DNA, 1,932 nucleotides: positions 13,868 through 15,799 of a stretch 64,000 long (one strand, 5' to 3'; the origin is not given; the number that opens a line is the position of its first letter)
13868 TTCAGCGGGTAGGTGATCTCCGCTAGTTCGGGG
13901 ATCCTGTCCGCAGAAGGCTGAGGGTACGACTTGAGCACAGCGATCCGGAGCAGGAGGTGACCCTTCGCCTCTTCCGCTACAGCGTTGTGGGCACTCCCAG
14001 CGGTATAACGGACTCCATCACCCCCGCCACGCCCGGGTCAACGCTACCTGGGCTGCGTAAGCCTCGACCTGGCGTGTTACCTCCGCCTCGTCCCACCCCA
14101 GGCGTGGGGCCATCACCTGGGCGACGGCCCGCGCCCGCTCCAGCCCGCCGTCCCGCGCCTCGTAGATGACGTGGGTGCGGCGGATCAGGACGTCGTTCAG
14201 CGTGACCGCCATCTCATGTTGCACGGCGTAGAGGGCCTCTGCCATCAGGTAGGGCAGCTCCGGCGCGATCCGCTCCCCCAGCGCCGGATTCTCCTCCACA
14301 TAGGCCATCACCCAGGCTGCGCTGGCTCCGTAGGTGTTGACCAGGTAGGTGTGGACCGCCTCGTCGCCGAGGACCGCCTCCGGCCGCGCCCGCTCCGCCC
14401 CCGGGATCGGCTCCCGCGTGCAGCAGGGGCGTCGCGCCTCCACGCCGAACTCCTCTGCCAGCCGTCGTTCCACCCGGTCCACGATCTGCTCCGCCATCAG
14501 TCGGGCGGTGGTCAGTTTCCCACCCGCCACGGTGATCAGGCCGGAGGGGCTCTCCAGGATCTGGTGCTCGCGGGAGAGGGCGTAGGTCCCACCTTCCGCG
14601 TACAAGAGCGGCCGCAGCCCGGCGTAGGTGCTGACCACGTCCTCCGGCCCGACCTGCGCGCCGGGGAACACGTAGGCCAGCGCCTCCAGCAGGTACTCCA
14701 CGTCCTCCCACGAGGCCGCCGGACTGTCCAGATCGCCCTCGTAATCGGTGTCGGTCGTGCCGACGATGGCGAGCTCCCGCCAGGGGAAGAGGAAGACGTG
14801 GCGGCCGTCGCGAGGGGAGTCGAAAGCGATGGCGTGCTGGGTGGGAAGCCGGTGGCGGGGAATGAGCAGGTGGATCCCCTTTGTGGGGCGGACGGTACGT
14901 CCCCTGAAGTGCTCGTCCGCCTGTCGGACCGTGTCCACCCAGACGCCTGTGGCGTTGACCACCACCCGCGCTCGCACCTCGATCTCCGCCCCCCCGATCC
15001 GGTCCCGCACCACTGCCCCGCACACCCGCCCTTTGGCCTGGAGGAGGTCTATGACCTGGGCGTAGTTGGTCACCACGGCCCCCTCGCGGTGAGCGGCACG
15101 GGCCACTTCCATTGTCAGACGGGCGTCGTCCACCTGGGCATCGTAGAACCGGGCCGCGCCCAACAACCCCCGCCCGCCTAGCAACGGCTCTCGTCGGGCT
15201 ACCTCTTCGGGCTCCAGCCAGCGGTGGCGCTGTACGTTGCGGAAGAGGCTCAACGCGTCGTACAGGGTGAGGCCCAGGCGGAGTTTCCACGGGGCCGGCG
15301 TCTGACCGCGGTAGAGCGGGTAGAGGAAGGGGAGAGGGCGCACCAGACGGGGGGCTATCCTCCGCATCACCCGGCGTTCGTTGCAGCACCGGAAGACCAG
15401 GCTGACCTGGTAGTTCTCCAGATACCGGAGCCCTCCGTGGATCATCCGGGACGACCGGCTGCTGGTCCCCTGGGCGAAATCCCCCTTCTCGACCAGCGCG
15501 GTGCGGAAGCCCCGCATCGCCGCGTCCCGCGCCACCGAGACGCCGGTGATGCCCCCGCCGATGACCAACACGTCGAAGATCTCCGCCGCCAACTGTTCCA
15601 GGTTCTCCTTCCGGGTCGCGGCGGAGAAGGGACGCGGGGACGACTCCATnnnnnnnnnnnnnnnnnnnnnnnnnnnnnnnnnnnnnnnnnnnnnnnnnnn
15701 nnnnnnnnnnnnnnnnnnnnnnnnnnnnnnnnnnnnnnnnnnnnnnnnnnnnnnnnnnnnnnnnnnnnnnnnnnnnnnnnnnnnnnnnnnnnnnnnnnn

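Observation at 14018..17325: glpA-type G3P dehydrogenase operonic with an AGPS-like FAD oxidase: candidate bacterial ether-lipid module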

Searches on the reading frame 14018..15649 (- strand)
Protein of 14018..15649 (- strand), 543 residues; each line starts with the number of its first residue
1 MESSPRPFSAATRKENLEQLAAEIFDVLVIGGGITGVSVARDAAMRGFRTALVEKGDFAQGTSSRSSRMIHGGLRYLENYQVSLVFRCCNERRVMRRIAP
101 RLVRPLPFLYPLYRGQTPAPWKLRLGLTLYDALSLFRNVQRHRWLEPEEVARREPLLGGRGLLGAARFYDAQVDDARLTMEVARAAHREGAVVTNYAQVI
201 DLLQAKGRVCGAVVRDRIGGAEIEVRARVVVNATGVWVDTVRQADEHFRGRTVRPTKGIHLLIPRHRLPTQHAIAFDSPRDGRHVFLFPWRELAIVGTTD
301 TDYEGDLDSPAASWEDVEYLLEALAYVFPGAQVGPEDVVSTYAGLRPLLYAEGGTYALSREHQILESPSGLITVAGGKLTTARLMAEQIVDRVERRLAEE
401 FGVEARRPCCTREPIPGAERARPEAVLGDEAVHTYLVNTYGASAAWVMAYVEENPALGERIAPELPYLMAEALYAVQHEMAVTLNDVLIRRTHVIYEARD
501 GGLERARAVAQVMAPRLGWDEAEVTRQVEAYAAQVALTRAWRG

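Call 7: search_protein_families(library=pfam, proteins=[window:14018-15649:-])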
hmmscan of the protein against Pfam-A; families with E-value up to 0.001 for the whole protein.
window:14018-15649:- (543 aa): 7 families
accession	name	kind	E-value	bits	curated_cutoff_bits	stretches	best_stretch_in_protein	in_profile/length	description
PF01266.30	DAO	-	1.6e-60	206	27.9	1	26-391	1-352/353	FAD dependent oxidoreductase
PF16901.10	DAO_C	-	2.7e-27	95.5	31.4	1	414-523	7-125/126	C-terminal domain of alpha-glycerophosphate oxidase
PF00890.30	FAD_binding_2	-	3e-09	37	20.4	1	26-67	1-42/414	FAD binding domain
PF12831.13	FAD_oxidored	-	6.3e-09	36.1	27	1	26-73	1-48/416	FAD dependent oxidoreductase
PF01494.25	FAD_binding_3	-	3e-06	27.2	22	1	26-322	3-253/349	FAD binding domain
PF07992.20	Pyr_redox_2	-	2.3e-05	24.4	26.1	0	25-58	1-35/291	Pyridine nucleotide-disulphide oxidoreductase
PF13450.12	NAD_binding_8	-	5.7e-05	23.7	21.9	1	29-77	1-44/68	NAD(P)-binding Rossmann-like domain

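Call 8: search_protein_families(library=ncbifam, proteins=[window:14018-15649:-])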
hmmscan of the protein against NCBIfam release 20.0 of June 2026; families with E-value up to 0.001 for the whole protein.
window:14018-15649:- (543 aa): 40 families (the best 25 are shown)
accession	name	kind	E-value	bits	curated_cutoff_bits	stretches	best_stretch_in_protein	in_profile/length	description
NF033461.1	glycerol3P_ox_1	equivalog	8.2e-114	381.1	840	2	8-354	2-354/607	type 1 glycerol-3-phosphate oxidase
NF008899.0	PRK12266.1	equivalog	5e-97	325.5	360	1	22-495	4-481/508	glycerol-3-phosphate dehydrogenase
NF009906.0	PRK13369.1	equivalog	1.1e-90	304.6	352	1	22-494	4-479/502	glycerol-3-phosphate dehydrogenase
TIGR03377.1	glycerol3P_GlpA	equivalog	3.3e-60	204.1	552.8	1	26-424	1-384/530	anaerobic glycerol-3-phosphate dehydrogenase subunit GlpA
NF008313.0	PRK11101.1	equivalog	5.5e-48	163.9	425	1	25-426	9-397/548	anaerobic glycerol-3-phosphate dehydrogenase subunit A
TIGR02352.1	thiamin_ThiO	equivalog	5.1e-16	58.7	250.8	2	140-348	115-305/351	glycine oxidase ThiO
NF033460.1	glycerol3P_ox_II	equivalog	1.2e-09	37.8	460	1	25-74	2-52/361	type 2 glycerol-3-phosphate oxidase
NF041080.1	DGGGPL_reductase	equivalog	1.7e-08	33.8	580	1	173-237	92-156/447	digeranylgeranylglycerophospholipid reductase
NF004789.0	PRK06134.1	subfamily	2.2e-08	33.1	747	1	22-69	10-57/581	FAD-dependent oxidoreductase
NF008726.1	PRK11728.1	equivalog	2.5e-07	29.9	299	0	26-76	2-55/389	L-2-hydroxyglutarate oxidase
NF041160.1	DGGPL_Thplmales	equivalog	2.7e-07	29.9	780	0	24-56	3-35/396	digeranylgeranylglycerophospholipid reductase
NF053717.1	VnlPnlRedVprA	equivalog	6.8e-07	28.5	600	0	23-63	5-45/481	vinyl phenol reductase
NF009477.0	PRK12843.1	equivalog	9.3e-07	27.7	758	1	19-67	11-59/578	FAD-dependent oxidoreductase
NF009476.0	PRK12839.1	equivalog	1.9e-06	26.3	940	0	24-67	8-51/572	FAD-dependent oxidoreductase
NF006130.0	PRK08274.1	equivalog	2.7e-06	26.4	369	0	24-61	5-43/467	FAD-dependent tricarballylate dehydrogenase TcuA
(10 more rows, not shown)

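Call 28: search_solved_structures(query=window:14021-15649:-, show_alignments=2)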
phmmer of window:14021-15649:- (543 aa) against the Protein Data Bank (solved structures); distinct sequences matched with E-value up to 0.001: 13.
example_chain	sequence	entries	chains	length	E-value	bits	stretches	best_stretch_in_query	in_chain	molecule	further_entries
3da1_A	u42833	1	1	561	2.8e-101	343.1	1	8-527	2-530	Glycerol-3-phosphate dehydrogenase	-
2rgh_A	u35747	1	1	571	1.5e-96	327.5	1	7-536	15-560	Alpha-Glycerophosphate Oxidase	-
2rgo_A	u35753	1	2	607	2.2e-91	310.4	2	8-355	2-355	Alpha-Glycerophosphate Oxidase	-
2qcu_A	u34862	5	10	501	6.7e-55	190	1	23-493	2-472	Aerobic glycerol-3-phosphate dehydrogenase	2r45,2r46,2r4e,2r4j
4ysh_A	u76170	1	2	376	1e-10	44.3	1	25-355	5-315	Glycine oxidase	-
7cyx_A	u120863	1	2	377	9.9e-07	31.1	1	23-347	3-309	Glycine oxidase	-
3e1t_A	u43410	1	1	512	8.5e-06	28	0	22-61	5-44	Halogenase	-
1y56_B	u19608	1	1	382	3.6e-05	25.9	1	23-242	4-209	sarcosine oxidase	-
3dme_A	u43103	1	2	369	6.1e-05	25.2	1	25-79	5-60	conserved exported protein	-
5ez7_A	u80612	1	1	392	0.00015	23.8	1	25-77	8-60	flavoenzyme PA4991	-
5l46_A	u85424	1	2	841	0.00031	22.8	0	26-241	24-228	Dimethylglycine dehydrogenase, mitochondrial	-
4p9s_A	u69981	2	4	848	0.00038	22.5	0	26-241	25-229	Dimethylglycine dehydrogenase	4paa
4pab_A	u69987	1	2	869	0.0007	21.7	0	25-241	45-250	Dimethylglycine dehydrogenase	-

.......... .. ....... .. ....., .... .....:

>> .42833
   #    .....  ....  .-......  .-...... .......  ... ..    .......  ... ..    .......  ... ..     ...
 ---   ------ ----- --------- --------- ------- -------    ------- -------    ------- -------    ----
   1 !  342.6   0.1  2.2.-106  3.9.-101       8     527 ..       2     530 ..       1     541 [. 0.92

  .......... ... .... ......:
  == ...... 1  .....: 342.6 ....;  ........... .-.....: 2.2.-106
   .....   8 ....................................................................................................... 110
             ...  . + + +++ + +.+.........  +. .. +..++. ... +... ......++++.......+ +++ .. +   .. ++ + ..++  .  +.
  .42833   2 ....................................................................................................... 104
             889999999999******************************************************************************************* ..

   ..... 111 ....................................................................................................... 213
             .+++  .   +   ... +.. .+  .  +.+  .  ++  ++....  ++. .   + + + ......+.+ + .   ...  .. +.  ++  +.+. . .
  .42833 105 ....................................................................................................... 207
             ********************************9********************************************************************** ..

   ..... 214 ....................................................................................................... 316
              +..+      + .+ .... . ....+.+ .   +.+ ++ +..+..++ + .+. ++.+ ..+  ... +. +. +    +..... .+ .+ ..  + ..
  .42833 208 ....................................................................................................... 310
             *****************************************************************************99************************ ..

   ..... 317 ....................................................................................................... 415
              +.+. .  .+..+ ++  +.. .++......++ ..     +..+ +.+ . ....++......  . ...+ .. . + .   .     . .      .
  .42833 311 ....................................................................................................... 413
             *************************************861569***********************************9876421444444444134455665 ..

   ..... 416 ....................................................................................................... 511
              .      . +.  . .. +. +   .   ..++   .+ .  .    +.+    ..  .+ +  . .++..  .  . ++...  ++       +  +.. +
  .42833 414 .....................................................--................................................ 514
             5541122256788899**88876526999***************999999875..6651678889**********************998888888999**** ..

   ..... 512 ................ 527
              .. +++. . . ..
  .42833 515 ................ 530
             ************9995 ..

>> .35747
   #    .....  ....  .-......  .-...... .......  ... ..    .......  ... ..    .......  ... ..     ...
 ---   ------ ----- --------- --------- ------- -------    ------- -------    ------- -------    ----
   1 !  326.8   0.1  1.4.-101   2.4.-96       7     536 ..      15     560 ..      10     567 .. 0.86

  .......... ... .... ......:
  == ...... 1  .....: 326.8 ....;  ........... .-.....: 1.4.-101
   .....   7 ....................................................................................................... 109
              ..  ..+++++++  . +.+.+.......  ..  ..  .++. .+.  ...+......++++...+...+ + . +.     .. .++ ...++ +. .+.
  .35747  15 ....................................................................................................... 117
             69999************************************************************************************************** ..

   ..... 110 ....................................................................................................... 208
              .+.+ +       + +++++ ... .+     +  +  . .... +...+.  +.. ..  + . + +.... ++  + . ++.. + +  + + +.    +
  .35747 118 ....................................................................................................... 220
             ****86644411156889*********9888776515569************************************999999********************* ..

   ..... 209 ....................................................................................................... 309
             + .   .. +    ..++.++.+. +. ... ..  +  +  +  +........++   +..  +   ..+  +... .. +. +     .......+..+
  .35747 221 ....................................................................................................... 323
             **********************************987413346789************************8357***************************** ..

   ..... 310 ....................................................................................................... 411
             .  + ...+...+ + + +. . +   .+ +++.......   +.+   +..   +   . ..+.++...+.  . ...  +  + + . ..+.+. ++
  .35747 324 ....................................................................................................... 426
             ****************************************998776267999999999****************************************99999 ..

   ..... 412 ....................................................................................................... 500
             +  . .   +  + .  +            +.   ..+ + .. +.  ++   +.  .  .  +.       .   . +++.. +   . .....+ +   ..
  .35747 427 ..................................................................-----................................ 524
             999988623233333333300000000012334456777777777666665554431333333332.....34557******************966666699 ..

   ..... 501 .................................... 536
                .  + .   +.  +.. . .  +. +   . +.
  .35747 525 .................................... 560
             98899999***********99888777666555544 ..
